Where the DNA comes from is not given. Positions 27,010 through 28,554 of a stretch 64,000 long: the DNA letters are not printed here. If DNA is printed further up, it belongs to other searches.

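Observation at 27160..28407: In-frame fusion of an MBL-fold metallo-hydrolase domain to phosphopantetheine adenylyltransferase (CoaD)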

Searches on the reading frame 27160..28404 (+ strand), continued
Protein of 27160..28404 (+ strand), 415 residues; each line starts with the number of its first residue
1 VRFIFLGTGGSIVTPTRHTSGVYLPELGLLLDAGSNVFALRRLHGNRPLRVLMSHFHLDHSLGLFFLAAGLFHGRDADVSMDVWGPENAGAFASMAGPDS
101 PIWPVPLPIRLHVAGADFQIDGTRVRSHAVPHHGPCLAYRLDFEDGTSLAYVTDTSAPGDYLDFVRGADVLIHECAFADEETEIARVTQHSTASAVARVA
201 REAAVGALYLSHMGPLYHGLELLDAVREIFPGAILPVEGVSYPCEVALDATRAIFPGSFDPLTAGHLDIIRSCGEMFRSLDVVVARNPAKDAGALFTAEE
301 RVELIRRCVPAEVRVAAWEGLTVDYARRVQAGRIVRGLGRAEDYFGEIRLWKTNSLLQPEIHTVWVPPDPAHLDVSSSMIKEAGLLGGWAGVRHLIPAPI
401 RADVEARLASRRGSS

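Call 10: find_encoding_contigs(protein=P0010, flank=10000, max_places=3)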
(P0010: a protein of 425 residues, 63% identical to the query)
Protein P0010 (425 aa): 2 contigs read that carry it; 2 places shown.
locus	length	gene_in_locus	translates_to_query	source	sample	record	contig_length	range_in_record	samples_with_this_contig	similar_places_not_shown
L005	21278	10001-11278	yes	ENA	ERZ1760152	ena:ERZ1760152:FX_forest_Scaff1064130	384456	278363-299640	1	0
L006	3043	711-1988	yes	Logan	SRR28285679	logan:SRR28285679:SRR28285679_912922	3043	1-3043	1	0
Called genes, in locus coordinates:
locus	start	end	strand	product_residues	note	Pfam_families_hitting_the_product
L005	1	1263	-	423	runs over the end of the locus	PF01594:AI-2E_transport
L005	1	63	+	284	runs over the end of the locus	PF01261:AP_endonuc_2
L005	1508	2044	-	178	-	-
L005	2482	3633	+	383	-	PF00266:Aminotran_5, PF01041:DegT_DnrJ_EryC1 (faint), PF01212:Beta_elim_lyase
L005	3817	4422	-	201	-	-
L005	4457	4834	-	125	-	-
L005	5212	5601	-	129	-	PF09346:SMI1_KNR4 (weak)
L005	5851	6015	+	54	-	-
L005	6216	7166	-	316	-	-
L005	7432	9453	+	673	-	PF00326:Peptidase_S9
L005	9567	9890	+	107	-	-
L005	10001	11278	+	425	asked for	PF23023:Anti-Pycsar_Apyc1 (faint), PF12706:Lactamase_B_2, PF01467:CTP_transf_like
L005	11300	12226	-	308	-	PF15780:ASH (weak), PF22066:Cep192_D8 (weak), PF22544:HYDIN_VesB_CFA65-like_Ig (weak)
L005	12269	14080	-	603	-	PF00211:Guanylate_cyc (weak)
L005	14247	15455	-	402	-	PF07690:MFS_1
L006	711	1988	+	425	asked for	PF23023:Anti-Pycsar_Apyc1 (faint), PF12706:Lactamase_B_2, PF01467:CTP_transf_like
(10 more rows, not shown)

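Call 13: find_encoding_contigs(protein=P0088, flank=6000, max_places=3)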
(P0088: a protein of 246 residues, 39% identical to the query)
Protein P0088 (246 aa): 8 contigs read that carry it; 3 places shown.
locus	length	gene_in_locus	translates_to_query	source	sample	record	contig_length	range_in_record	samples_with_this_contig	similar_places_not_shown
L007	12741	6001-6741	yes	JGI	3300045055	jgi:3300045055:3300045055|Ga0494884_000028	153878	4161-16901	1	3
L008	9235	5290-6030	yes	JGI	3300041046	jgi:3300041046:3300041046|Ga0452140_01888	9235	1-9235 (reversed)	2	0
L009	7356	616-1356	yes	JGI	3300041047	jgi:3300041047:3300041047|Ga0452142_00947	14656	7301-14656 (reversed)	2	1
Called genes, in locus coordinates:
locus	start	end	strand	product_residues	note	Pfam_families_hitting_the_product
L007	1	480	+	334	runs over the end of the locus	-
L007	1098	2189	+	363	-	PF00294:PfkB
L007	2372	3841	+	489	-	PF03446:NAD_binding_2, PF00393:6PGD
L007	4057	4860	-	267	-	PF07596:SBP_bac_10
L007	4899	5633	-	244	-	PF07596:SBP_bac_10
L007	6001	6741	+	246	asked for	PF23023:Anti-Pycsar_Apyc1 (weak), PF12706:Lactamase_B_2, PF02112:PDEase_II (weak)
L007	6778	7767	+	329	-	PF02353:CMAS (weak), PF08003:Methyltransf_9 (weak), PF13489:Methyltransf_23, PF01209:Ubie_methyltran (weak), PF13847:Methyltransf_31, PF08241:Methyltransf_11, PF08242:Methyltransf_12, PF13649:Methyltransf_25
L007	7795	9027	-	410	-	PF13360:PQQ_2, PF01011:PQQ (faint), PF13360:PQQ_2, PF25293:Beta-prop_EMC1_N (faint)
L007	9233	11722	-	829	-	PF07635:PSCyt1, PF24814:WD40_Prp19, PF23414:Beta-prop_EML_2, PF24805:EIF3I, PF24817:WD40_WDHD1_1st, PF25172:Beta-prop_WDR3_2nd, PF25173:Beta-prop_WDR3_1st, PF23381:Beta-prop_IFT122_1st, +47 more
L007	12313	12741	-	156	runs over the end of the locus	PF00588:SpoU_methylase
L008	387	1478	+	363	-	PF00294:PfkB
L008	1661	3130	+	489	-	PF03446:NAD_binding_2, PF00393:6PGD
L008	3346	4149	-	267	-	PF07596:SBP_bac_10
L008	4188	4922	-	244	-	PF07596:SBP_bac_10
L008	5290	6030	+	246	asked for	PF23023:Anti-Pycsar_Apyc1 (weak), PF12706:Lactamase_B_2, PF02112:PDEase_II (weak)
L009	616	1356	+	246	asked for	PF23023:Anti-Pycsar_Apyc1 (weak), PF12706:Lactamase_B_2, PF02112:PDEase_II (weak)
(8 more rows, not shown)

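Call 14: find_encoding_contigs(protein=P0069, flank=6000, max_places=3)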
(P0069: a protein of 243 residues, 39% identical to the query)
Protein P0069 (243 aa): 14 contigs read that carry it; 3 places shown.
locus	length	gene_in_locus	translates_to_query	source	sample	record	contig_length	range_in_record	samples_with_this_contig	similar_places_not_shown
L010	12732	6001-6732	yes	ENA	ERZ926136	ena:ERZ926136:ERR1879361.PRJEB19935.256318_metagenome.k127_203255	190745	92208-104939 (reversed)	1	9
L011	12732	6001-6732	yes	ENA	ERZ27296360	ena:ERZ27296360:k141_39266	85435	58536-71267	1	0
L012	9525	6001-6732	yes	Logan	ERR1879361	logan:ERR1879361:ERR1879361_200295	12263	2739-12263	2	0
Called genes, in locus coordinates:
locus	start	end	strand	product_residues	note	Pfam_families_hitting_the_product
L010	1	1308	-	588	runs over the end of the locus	PF07583:PSCyt2, PF07587:PSD1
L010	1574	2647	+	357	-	PF00294:PfkB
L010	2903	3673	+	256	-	PF13476:AAA_23, PF02463:SMC_N (faint), PF13175:AAA_15 (weak), PF13555:AAA_29 (weak), PF00005:ABC_tran (weak), PF13304:AAA_21 (weak), PF13175:AAA_15 (weak), PF13304:AAA_21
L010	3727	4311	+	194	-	PF05685:Uma2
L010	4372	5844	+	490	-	PF03446:NAD_binding_2, PF00393:6PGD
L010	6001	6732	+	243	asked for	PF23023:Anti-Pycsar_Apyc1, PF12706:Lactamase_B_2, PF02112:PDEase_II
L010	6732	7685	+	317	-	PF08003:Methyltransf_9 (weak), PF13489:Methyltransf_23, PF13847:Methyltransf_31, PF08241:Methyltransf_11, PF08242:Methyltransf_12, PF13649:Methyltransf_25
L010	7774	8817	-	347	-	PF00072:Response_reg, PF13487:HD_5, PF01966:HD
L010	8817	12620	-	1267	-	PF00909:Ammonium_transp, PF00989:PAS (weak), PF13426:PAS_9, PF08447:PAS_3, PF00512:HisKA, PF02518:HATPase_c, PF00072:Response_reg, PF01627:Hpt, +1 more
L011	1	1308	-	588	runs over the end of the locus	PF07583:PSCyt2, PF07587:PSD1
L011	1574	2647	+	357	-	PF00294:PfkB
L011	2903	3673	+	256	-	PF13476:AAA_23, PF02463:SMC_N (faint), PF13175:AAA_15 (weak), PF13555:AAA_29 (weak), PF00005:ABC_tran (weak), PF13304:AAA_21 (weak), PF13175:AAA_15 (weak), PF13304:AAA_21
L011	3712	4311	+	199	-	PF05685:Uma2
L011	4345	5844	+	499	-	PF03446:NAD_binding_2, PF00393:6PGD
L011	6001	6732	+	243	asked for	PF23023:Anti-Pycsar_Apyc1, PF12706:Lactamase_B_2, PF02112:PDEase_II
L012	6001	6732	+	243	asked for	PF23023:Anti-Pycsar_Apyc1, PF12706:Lactamase_B_2, PF02112:PDEase_II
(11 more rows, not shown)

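Call 15: find_encoding_contigs(protein=P0055, flank=6000, max_places=3)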
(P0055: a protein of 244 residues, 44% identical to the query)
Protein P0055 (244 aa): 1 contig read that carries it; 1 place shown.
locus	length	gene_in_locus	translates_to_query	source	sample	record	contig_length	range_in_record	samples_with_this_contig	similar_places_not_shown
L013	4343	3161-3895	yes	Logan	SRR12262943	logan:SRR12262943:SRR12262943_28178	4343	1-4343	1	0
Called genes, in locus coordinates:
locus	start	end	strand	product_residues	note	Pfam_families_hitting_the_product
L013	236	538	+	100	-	PF04341:DUF485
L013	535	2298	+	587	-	PF00474:SSF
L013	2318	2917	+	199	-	PF00149:Metallophos, PF12850:Metallophos_2, PF14582:Metallophos_3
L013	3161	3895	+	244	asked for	PF23023:Anti-Pycsar_Apyc1 (faint), PF12706:Lactamase_B_2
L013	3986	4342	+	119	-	?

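Call 17: find_encoding_contigs(protein=P0056, flank=6000, max_places=3)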
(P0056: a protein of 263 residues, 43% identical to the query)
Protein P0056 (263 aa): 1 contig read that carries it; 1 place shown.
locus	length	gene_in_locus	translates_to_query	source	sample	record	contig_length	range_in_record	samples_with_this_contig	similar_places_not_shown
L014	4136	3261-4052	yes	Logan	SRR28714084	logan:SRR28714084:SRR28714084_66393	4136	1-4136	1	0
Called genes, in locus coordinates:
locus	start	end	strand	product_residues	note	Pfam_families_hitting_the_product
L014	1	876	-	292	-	?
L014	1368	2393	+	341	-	-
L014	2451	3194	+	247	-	PF00857:Isochorismatase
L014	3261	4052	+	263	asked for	PF00753:Lactamase_B (weak), PF12706:Lactamase_B_2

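Call 37: predict_structure(alignment_id=A2)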
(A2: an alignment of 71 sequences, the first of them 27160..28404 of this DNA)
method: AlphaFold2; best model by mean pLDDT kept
length: 415 residues; sequences in the alignment: 71
mean_pLDDT: 93.7   pTM: 0.90
mean pLDDT of the five models: 93.7, 93.6, 92.4, 91.6, 90.7
residues with pLDDT >= 90: 357; 70-90: 51; 50-70: 7; < 50: 0
segments of 3 or more residues with pLDDT < 50: none
pLDDT, mean of each block of 10 residues (from residue 1): 96 92 97 96 94 96 93 86 96 93 92 97 97 96 98 94 98 97 95 98 98 94 97 97 95 95 95 96 93 95 98 96 94 86 68 81 91 85 95 96 97 88
secondary structure, 60 per line:
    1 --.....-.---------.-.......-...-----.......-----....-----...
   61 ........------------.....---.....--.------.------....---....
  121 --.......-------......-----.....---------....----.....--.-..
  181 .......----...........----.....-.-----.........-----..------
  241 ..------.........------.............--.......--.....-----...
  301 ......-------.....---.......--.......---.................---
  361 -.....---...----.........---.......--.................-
elements in order: E3-7 E21-24 E29-31 H37-43 E49-52 H58-68 E81-85 H89-93 E110-113 E117-120 E123-129 E137-142 E148-152 H162-165 E170-174 H179-187 H193-202 E207-211 H219-227 E249-257 H264-276 E279-285 H288-292 H298-306 E314-318 H322-328 E331-337 H341-357 E362-366 H377-385 H389-395 H398-414

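Call 41: fold_search(model_id=the predicted structure, library=pdb)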
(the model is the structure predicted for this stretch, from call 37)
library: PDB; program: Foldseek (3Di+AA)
matches with E <= 10: 1098; with E <= 0.001: 284
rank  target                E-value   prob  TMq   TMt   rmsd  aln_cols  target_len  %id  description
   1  1y44_A                4.8e-17  1.00  0.51  0.77   2.9       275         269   25  Crystal structure of RNase Z (released 2005-01-25)
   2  4gcw_A                5.7e-17  1.00  0.50  0.67   5.7       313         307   23  Crystal structure of RNase Z in complex with precursor tRNA(Thr) (released 2012-10-31)
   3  6kns_D                2.8e-16  1.00  0.49  0.83   3.1       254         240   19  Crystal structure of the metallo-beta-lactamase fold protein YhfI from Bacillus subtilis (space group I4122) (released 2019-09-18)
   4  2fk6_A                2.9e-16  1.00  0.51  0.67   5.2       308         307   23  Crystal Structure of RNAse Z/tRNA(Thr) complex (released 2006-03-21)
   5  6kns_B                8.6e-16  1.00  0.48  0.81   3.1       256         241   20  Crystal structure of the metallo-beta-lactamase fold protein YhfI from Bacillus subtilis (space group I4122) (released 2019-09-18)
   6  6kns_A                1.3e-15  1.00  0.49  0.80   3.4       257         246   20  Crystal structure of the metallo-beta-lactamase fold protein YhfI from Bacillus subtilis (space group I4122) (released 2019-09-18)
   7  6knt_C                1.8e-15  1.00  0.50  0.82   3.0       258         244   20  Crystal structure of the metallo-beta-lactamase fold protein YhfI from Bacillus subtilis (space group P4332) (released 2019-09-18)
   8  1zkp_B                2.0e-15  1.00  0.51  0.83   3.3       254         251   22  1.5A Resolution Crystal Structure of a Metallo Beta Lactamase Family Protein, the ELAC Homolgue of Bacillus anthracis, (released 2005-06-21)
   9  1zkp_C                2.3e-15  1.00  0.51  0.84   3.4       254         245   22  1.5A Resolution Crystal Structure of a Metallo Beta Lactamase Family Protein, the ELAC Homolgue of Bacillus anthracis, (released 2005-06-21)
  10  6knt_B                3.2e-15  1.00  0.50  0.83   3.5       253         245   20  Crystal structure of the metallo-beta-lactamase fold protein YhfI from Bacillus subtilis (space group P4332) (released 2019-09-18)
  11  1zkp_A                5.5e-15  1.00  0.51  0.81   3.4       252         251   22  1.5A Resolution Crystal Structure of a Metallo Beta Lactamase Family Protein, the ELAC Homolgue of Bacillus anthracis, (released 2005-06-21)
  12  6kns_C                1.7e-14  1.00  0.47  0.79   2.9       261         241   20  Crystal structure of the metallo-beta-lactamase fold protein YhfI from Bacillus subtilis (space group I4122) (released 2019-09-18)
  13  2cbn                  2.1e-14  1.00  0.49  0.65   6.4       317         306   22  Crystal structure of ZipD from Escherichia coli (released 2006-02-15)
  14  3zwf_B                2.9e-13  1.00  0.46  0.71   4.1       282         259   20  Crystal structure of Human tRNase Z, short form (ELAC1). (released 2011-08-10)
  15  3zwf_A                6.6e-13  1.00  0.45  0.70   6.1       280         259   20  Crystal structure of Human tRNase Z, short form (ELAC1). (released 2011-08-10)
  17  6b7a_A                8.2e-13  1.00  0.37  0.93   1.3       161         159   34  Crystal structure of E.coli Phosphopantetheine Adenylyltransferase (PPAT/CoaD) in complex with 2-methyl-1H-benzo[d]imi (released 2017-12-27)
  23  5jbn_A                2.2e-12  1.00  0.37  0.93   1.3       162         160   34  Crystal Structure of Apo Phosphopantetheine Adenylyltransferase (PPAT/CoaD) from E. coli (released 2016-05-25)
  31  1y44_B                2.9e-12  1.00  0.44  0.60   6.6       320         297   21  Crystal structure of RNase Z (released 2005-01-25)
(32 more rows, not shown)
